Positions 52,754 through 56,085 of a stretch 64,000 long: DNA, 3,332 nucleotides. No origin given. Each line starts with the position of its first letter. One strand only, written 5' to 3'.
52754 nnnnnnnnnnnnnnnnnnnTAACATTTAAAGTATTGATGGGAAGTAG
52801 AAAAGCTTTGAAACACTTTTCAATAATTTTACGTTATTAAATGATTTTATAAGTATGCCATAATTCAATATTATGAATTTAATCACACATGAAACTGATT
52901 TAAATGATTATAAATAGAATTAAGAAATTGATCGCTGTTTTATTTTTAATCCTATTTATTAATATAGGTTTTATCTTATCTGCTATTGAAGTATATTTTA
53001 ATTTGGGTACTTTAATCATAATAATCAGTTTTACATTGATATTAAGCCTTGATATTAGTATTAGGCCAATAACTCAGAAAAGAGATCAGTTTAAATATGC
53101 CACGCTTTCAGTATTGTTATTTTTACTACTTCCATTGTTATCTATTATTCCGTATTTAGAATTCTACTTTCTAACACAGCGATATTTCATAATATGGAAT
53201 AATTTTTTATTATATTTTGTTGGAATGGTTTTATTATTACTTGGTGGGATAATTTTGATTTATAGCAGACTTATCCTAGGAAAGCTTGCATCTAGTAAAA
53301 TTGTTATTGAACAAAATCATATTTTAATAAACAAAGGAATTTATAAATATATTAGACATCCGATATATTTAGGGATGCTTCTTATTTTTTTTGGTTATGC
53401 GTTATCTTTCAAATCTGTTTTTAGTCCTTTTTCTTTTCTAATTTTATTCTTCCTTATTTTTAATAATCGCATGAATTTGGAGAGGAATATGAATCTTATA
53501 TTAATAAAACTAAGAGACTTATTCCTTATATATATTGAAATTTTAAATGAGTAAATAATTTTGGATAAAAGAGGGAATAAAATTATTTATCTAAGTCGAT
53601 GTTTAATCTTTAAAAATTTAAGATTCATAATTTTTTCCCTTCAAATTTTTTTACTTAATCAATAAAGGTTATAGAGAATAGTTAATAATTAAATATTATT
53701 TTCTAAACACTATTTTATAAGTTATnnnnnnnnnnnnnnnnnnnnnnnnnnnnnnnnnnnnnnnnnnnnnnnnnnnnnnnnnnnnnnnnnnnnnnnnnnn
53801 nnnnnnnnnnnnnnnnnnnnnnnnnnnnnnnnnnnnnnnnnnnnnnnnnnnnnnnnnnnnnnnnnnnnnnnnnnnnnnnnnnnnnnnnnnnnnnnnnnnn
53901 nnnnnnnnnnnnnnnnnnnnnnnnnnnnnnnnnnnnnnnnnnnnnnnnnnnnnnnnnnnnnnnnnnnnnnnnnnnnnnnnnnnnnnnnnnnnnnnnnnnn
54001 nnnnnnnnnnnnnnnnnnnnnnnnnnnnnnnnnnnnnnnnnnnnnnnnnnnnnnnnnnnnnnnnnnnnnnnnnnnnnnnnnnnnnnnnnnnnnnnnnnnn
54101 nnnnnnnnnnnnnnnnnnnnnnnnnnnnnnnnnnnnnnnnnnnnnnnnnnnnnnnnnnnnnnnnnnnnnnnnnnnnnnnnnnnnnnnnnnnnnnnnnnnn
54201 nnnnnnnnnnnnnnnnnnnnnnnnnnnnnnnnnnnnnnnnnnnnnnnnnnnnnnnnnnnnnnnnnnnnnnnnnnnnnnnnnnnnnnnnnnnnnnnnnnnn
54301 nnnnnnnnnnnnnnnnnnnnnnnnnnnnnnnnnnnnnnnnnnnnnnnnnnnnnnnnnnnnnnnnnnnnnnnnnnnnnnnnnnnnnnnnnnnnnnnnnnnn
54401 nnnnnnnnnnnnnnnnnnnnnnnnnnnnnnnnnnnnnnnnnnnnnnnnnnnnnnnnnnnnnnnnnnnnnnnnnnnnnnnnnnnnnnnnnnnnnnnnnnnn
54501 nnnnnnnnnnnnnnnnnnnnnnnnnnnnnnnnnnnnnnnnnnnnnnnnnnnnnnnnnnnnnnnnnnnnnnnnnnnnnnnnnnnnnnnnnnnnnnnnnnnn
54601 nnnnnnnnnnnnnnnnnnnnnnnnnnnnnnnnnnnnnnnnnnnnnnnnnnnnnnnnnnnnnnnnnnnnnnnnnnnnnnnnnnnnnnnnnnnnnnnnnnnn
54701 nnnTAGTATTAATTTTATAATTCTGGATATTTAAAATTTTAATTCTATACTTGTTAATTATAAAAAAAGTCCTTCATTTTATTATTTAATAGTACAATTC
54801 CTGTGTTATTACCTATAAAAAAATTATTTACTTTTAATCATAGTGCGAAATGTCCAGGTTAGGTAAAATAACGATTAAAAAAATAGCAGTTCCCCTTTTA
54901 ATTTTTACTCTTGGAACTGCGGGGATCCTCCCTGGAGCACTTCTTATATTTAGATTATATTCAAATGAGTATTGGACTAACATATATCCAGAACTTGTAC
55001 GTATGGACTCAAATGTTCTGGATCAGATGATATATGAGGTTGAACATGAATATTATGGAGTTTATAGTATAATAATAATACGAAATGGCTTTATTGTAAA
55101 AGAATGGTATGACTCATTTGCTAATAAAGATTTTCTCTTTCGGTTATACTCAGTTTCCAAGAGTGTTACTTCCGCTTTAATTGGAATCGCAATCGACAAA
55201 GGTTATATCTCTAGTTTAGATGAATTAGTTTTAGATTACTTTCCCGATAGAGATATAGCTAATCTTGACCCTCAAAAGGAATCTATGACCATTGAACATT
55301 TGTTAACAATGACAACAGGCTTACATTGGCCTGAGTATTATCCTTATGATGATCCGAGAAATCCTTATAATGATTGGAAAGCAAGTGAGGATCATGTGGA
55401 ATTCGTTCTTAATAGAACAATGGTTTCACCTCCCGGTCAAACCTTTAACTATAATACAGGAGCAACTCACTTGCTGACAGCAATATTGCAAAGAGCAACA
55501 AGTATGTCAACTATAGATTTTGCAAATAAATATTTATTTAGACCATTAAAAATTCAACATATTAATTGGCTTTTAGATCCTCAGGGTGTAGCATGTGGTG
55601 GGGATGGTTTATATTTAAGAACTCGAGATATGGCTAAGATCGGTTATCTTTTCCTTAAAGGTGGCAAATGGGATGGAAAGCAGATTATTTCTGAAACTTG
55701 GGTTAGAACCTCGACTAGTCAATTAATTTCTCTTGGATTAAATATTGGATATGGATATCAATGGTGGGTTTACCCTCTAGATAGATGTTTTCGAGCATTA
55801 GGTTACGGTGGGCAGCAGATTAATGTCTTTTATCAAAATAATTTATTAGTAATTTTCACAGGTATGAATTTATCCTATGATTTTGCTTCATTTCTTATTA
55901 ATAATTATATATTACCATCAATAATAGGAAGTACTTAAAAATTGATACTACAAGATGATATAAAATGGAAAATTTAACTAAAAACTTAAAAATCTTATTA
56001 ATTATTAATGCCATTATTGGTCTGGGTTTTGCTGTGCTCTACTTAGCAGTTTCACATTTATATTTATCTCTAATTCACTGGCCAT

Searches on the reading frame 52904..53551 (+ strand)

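Call 19: search_protein_families(library=pfam, proteins=[window:52904-53551:+], max_evalue=0.001)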
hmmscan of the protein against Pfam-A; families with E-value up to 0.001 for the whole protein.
window:52904-53551:+ (216 aa): 3 families
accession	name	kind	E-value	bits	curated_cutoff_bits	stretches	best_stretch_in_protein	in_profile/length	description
PF04191.18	PEMT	-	1.4e-09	38.7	25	1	104-187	3-87/105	Phospholipid methyltransferase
PF04140.19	ICMT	-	6.6e-09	36.5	24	1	109-193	3-89/95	Isoprenylcysteine carboxyl methyltransferase (ICMT) family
PF02544.21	Steroid_dh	-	0.00059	20.3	22.6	0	84-185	25-121/150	3-oxo-5-alpha-steroid 4-dehydrogenase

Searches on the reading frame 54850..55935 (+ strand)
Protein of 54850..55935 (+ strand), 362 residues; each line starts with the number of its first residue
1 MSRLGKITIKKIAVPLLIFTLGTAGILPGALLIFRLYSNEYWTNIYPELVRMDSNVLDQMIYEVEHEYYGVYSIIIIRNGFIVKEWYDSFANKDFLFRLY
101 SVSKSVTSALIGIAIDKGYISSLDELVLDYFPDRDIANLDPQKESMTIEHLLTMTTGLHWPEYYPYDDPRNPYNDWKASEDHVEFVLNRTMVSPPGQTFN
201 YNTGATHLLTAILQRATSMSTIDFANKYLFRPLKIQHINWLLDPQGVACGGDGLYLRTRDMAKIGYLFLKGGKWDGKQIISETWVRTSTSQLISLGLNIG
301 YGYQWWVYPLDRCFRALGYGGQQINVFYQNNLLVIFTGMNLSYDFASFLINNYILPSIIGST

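Call 19: search_protein_families(library=pfam, proteins=[window:54850-55935:+], max_evalue=0.001)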
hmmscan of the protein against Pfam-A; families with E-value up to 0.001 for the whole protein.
window:54850-55935:+ (362 aa): 1 family
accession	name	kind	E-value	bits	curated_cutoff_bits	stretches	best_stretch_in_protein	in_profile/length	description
PF00144.29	Beta-lactamase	-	4.1e-33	115.4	27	1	67-335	13-305/329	Beta-lactamase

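Call 61: search_protein_families(library=ncbifam, proteins=[window:54850-55935:+], max_evalue=0.00001)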
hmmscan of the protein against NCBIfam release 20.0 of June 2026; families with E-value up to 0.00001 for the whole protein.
window:54850-55935:+ (362 aa): 4 families
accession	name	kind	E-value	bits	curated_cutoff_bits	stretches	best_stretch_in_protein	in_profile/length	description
NF045925.1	3-sucCA_synth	equivalog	1.4e-43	149.1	800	1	71-357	57-330/498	3-succinylated cholic acid synthase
NF007943.0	PRK10662.1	equivalog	8.1e-08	31.3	266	1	92-238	80-222/380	D-alanyl-D-alanine-carboxypeptidase/endopeptidase AmpH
NF000185.2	BlaEC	exception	6.5e-07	28.6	850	1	93-241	72-205/377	BlaEC family class C beta-lactamase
NF038269.1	lipase_LipE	equivalog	7.7e-07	28.6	750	1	94-247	85-229/407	lipase LipE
